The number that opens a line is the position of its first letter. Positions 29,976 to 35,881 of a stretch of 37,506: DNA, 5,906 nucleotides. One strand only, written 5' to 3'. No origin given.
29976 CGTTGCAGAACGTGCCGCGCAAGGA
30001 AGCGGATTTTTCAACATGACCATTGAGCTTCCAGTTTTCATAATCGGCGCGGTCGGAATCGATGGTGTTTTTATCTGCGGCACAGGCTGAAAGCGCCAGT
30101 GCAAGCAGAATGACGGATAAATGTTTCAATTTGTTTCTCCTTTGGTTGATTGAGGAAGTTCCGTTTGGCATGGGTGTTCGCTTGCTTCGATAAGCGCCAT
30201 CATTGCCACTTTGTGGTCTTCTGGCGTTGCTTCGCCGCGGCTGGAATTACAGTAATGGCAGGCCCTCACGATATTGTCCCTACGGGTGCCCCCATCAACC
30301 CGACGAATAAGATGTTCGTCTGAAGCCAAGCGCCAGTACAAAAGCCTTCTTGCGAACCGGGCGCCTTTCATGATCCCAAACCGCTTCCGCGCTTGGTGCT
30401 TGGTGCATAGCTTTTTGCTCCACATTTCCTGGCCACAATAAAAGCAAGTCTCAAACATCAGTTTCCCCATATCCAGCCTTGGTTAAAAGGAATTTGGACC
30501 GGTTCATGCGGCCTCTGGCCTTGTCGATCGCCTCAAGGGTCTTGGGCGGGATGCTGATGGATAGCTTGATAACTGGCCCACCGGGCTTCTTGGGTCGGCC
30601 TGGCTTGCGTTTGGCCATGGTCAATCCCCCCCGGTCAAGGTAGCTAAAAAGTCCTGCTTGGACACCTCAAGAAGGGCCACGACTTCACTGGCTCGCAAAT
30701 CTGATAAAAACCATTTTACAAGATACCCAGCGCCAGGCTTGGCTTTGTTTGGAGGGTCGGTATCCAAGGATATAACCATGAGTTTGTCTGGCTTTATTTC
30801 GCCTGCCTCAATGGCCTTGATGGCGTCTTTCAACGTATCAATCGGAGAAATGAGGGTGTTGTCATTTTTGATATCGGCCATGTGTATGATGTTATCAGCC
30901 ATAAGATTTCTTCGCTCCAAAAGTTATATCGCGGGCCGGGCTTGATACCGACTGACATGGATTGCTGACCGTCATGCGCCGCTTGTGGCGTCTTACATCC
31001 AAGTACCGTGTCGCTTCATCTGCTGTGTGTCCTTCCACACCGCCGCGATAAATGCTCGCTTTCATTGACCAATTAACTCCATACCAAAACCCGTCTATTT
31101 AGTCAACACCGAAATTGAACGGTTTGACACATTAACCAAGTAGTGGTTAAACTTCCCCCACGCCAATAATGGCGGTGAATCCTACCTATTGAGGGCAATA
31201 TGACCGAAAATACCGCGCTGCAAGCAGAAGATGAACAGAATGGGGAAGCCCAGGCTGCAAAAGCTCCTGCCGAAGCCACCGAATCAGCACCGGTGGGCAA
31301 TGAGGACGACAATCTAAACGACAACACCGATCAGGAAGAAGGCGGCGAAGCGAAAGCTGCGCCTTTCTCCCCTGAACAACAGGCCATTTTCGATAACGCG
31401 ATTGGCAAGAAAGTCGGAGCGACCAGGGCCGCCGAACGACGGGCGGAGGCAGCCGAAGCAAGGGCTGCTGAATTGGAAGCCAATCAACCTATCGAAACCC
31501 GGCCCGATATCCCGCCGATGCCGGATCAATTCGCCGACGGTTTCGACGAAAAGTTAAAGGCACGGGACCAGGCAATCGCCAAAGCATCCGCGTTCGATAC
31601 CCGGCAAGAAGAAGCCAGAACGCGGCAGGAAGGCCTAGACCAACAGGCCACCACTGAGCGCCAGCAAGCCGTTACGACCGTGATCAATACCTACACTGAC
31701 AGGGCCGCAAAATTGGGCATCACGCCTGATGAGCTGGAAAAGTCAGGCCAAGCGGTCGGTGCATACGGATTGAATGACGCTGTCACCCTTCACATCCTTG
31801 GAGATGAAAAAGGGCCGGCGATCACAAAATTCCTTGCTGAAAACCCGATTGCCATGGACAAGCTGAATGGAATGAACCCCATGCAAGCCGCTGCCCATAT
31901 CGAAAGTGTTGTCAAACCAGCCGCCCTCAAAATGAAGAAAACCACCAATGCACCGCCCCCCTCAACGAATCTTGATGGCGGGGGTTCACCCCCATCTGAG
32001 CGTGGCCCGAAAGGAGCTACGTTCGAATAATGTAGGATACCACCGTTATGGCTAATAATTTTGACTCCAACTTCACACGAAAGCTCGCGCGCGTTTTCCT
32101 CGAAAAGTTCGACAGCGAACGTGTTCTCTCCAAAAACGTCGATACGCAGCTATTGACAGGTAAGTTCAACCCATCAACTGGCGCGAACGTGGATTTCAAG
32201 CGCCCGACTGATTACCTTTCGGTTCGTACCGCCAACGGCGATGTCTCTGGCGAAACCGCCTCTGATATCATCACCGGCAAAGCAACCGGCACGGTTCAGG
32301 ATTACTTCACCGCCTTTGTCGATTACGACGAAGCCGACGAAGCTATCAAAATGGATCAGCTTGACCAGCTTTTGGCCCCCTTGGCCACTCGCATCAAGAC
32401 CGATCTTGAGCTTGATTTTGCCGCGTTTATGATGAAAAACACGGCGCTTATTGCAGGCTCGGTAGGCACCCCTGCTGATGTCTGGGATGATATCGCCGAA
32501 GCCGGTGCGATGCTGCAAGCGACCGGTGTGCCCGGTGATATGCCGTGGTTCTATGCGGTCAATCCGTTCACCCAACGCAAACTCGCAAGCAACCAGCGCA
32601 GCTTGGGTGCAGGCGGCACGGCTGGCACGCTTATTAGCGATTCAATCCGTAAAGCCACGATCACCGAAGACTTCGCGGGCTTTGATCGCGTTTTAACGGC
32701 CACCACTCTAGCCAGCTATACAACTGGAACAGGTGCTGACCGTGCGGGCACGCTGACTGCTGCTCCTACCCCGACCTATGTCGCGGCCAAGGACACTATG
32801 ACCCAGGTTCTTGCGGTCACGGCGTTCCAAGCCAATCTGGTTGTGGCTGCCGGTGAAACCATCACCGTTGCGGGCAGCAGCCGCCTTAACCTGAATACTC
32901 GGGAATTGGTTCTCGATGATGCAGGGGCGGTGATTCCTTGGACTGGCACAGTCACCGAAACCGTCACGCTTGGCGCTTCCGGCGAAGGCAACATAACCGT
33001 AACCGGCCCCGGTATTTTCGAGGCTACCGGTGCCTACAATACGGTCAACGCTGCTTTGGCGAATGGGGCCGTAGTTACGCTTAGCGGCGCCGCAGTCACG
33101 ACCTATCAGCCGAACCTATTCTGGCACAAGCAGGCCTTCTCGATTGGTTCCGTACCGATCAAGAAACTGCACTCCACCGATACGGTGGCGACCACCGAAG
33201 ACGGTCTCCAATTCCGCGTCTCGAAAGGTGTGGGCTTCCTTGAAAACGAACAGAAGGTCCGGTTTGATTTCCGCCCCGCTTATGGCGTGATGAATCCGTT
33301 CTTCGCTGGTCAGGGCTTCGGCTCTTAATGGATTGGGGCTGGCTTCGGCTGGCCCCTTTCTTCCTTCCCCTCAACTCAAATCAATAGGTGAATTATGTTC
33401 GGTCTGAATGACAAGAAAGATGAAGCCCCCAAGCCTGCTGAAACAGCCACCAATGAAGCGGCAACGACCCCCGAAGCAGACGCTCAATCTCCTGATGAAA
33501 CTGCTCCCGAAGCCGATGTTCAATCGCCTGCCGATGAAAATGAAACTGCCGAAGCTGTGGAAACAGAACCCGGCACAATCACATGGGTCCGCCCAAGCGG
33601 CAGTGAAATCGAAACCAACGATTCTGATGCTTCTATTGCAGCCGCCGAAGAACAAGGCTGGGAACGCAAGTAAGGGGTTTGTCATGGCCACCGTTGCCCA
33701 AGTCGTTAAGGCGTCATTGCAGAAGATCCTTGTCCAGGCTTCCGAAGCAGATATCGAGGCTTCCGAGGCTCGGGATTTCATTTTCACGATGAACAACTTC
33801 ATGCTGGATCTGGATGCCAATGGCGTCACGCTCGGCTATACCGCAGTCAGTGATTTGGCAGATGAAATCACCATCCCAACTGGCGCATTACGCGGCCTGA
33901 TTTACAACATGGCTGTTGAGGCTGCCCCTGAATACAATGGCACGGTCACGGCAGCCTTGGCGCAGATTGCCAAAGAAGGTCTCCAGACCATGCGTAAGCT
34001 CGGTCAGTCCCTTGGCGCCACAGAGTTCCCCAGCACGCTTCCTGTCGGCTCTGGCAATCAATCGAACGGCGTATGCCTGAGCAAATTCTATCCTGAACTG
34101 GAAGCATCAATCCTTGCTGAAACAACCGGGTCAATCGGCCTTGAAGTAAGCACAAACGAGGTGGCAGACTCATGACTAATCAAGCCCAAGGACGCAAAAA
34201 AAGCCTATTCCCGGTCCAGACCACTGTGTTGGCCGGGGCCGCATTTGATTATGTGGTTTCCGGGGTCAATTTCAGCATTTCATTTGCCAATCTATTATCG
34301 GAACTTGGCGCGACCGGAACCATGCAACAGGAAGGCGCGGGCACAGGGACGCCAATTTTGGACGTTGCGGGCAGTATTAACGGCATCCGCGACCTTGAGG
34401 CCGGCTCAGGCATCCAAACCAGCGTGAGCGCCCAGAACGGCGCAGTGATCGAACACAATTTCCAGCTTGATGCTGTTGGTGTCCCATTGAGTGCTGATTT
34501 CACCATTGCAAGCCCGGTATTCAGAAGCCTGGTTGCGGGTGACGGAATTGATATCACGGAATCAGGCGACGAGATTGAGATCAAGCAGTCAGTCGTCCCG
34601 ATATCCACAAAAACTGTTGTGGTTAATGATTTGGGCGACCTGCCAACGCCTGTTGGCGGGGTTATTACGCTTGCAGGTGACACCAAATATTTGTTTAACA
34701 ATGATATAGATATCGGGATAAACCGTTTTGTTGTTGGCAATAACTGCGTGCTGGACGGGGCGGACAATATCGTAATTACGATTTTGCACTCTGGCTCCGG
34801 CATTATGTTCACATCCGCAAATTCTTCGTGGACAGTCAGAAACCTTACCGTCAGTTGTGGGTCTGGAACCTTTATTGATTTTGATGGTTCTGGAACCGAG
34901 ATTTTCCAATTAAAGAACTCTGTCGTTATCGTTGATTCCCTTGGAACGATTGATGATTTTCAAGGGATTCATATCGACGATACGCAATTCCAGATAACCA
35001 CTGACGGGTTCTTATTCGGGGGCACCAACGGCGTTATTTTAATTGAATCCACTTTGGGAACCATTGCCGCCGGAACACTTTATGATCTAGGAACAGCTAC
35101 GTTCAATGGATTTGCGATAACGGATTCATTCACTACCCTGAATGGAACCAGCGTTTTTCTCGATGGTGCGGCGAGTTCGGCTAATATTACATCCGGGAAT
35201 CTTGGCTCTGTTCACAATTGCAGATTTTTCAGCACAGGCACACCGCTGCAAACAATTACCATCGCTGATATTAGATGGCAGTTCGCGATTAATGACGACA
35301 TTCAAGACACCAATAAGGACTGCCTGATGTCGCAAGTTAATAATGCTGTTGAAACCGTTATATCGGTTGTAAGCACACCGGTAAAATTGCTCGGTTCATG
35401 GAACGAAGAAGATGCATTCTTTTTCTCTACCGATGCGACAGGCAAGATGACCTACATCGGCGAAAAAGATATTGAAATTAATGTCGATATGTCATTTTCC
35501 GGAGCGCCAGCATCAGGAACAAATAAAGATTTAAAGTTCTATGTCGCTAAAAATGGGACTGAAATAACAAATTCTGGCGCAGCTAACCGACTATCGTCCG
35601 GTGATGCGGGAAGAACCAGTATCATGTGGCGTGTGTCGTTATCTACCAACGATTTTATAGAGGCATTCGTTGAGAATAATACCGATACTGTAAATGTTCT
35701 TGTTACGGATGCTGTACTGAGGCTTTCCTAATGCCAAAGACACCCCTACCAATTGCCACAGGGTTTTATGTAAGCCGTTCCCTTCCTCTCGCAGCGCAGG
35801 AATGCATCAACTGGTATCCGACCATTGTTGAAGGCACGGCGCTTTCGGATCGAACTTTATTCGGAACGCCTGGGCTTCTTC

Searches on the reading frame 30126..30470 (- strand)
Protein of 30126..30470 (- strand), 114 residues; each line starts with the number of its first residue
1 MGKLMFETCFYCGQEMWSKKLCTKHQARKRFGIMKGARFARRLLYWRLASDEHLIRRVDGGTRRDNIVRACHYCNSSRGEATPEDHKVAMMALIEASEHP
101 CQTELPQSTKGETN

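Call 79: search_protein_families(library=pfam, proteins=[window:30126-30470:-], max_evalue=0.01)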
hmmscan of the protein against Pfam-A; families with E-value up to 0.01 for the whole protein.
window:30126-30470:- (114 aa): 1 family
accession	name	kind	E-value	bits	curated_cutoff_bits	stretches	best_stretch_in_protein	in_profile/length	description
PF14279.12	HNH_5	-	7.2e-05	23.1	27.5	1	50-84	14-49/56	HNH endonuclease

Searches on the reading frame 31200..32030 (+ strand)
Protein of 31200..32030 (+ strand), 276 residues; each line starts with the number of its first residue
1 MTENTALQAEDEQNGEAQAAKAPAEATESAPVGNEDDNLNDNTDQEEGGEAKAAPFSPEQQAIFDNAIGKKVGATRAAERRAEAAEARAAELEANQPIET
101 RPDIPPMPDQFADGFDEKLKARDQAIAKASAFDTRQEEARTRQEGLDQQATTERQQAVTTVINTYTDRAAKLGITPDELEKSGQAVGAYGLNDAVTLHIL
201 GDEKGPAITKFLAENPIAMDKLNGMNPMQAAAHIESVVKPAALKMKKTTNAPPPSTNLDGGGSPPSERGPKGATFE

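Call 10: search_protein_families(library=phrogs, proteins=[window:31200-32030:+], max_evalue=0.001)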
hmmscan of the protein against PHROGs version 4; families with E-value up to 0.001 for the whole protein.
window:31200-32030:+ (276 aa): 2 families
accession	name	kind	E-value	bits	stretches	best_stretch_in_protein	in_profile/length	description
phrog_8865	-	head and packaging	2.9e-27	97.1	1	3-266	21-274/297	head scaffolding protein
phrog_648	-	head and packaging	1.7e-08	35.4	1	5-261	9-254/286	head scaffolding protein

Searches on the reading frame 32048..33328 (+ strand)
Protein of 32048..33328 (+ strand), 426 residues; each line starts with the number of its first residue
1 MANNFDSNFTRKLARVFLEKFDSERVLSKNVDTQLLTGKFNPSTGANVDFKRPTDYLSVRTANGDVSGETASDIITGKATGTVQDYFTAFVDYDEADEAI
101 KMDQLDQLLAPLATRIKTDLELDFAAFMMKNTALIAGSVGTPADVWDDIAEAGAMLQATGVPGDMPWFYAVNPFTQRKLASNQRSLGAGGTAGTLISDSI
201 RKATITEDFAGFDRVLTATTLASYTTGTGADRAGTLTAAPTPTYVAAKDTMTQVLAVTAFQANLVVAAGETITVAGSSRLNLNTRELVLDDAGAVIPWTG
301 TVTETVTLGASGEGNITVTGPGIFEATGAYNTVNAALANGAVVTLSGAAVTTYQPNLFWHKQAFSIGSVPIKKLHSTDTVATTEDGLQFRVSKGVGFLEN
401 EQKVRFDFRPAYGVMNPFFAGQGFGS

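Call 10: search_protein_families(library=phrogs, proteins=[window:32048-33328:+], max_evalue=0.001)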
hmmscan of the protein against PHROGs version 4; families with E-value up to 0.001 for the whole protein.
window:32048-33328:+ (426 aa): 2 families
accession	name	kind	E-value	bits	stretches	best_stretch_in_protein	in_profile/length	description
phrog_283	-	head and packaging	4.4e-64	218.2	1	1-425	1-383/385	major head protein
phrog_22632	-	head and packaging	2.1e-05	25.6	1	125-227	127-224/226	head protein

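Call 72: search_dna_similar(query=window:32048-33328:+, collection=phages, mode=protein, max_rows=15)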
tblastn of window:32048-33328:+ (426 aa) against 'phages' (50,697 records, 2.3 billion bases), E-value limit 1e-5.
Records with a match: 39; places in all: 40; records where one place covers at least 80% of the query: 34.
Best place of each record, by identity: 60-80% 1; <60% 38.
By first word of the organism name: Bacteriophage 14; Escherichia 6; Vibrio 4; Sodalis 3; Hamiltonella 3; Enterobacteria 2; Shigella 2; Salmonella 2; Pseudoalteromonas 1; Shewanella 1; and 1 more.
By host as written in the record: - 12; Candidatus Hamiltonella defensa 5; Escherichia coli 4; Shigella flexneri 2; Salmonella sp. 2; Vibrio crassostreae 2; Sodalis glossinidius str. 'morsitans' 2; Pseudoalteromonas sp. H6 1; and 9 more.
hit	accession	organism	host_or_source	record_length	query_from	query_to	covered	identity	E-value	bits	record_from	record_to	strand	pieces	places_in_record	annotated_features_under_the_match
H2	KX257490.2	Pseudoalteromonas virus vB_PspP-H6/1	Pseudoalteromonas sp. H6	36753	1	425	100%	66.1%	8e-169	530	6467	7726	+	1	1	putative coat protein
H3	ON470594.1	Escherichia phage vB_EcoP-683R2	Escherichia coli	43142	1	426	100%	37.7%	1e-74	259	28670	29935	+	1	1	major capsid protein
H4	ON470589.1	Escherichia phage vB_EcoP-611R6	Escherichia coli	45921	1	426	100%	37.7%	1e-74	259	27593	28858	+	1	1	major capsid protein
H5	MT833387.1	Escherichia phage HF4s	Escherichia coli 4s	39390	1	426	100%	37.1%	1e-74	259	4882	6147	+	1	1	main capsid protein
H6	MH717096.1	Escherichia phage N7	Escherichia coli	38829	1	426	100%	37.1%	4e-74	257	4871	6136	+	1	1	head protein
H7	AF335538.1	Enterobacteria phage HK620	Escherichia coli H, strain 2158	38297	1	426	100%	36.9%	9e-74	256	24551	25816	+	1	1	5: capsid protein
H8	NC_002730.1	Enterobacteria phage HK620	Escherichia coli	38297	1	426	100%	36.9%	9e-74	256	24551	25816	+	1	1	5: major head protein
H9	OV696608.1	Escherichia phage Gally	-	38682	1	426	100%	36.9%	3e-73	255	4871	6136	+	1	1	major capsid protein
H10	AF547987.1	Shigella phage Sf6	Shigella flexneri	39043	1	426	100%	36.7%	3e-73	255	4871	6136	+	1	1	5: gene 5 protein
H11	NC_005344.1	Shigella phage Sf6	Shigella flexneri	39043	1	426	100%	36.7%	3e-73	255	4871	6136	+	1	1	major head protein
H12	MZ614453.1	Salmonella phage MS2 LVA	Salmonella sp.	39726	1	426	100%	36.5%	5e-72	251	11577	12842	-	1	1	record has no annotation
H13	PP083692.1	Salmonella phage NM-3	Salmonella sp.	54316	3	426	100%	36.6%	4e-72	251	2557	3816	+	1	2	major capsid protein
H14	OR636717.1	Shewanella phage ZP9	Shewanella xiamenensis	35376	1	426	100%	35.7%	8e-74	256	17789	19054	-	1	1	major capsid protein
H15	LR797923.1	Bacteriophage APSE-7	aphid host's whole body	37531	1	426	100%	35.1%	4e-69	243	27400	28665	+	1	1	Coat protein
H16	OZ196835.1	Vibrio phage 234P9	Seawater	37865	1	425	100%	35.2%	2e-62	224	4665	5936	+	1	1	major head protein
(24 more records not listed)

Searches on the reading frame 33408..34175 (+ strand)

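Call 10: search_protein_families(library=phrogs, proteins=[window:33408-34175:+], max_evalue=0.001)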
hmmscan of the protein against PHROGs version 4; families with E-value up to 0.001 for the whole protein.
window:33408-34175:+ (255 aa): 2 families
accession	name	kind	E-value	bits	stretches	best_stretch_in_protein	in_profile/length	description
phrog_637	-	connector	1.4e-23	84.5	1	93-232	3-149/156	head-tail adaptor Ad3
phrog_12985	-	unknown function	1e-08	36.2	1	147-196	160-209/238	-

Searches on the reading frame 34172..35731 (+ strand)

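Call 10: search_protein_families(library=phrogs, proteins=[window:34172-35731:+], max_evalue=0.001)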
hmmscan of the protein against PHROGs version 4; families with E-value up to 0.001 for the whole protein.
window:34172-35731:+ (519 aa): 2 families
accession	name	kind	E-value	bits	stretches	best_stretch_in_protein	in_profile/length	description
phrog_16509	-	unknown function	1.7e-15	57.7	1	147-518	20-410/414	-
phrog_38624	-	unknown function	2.2e-07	31.8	1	415-510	82-177/190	-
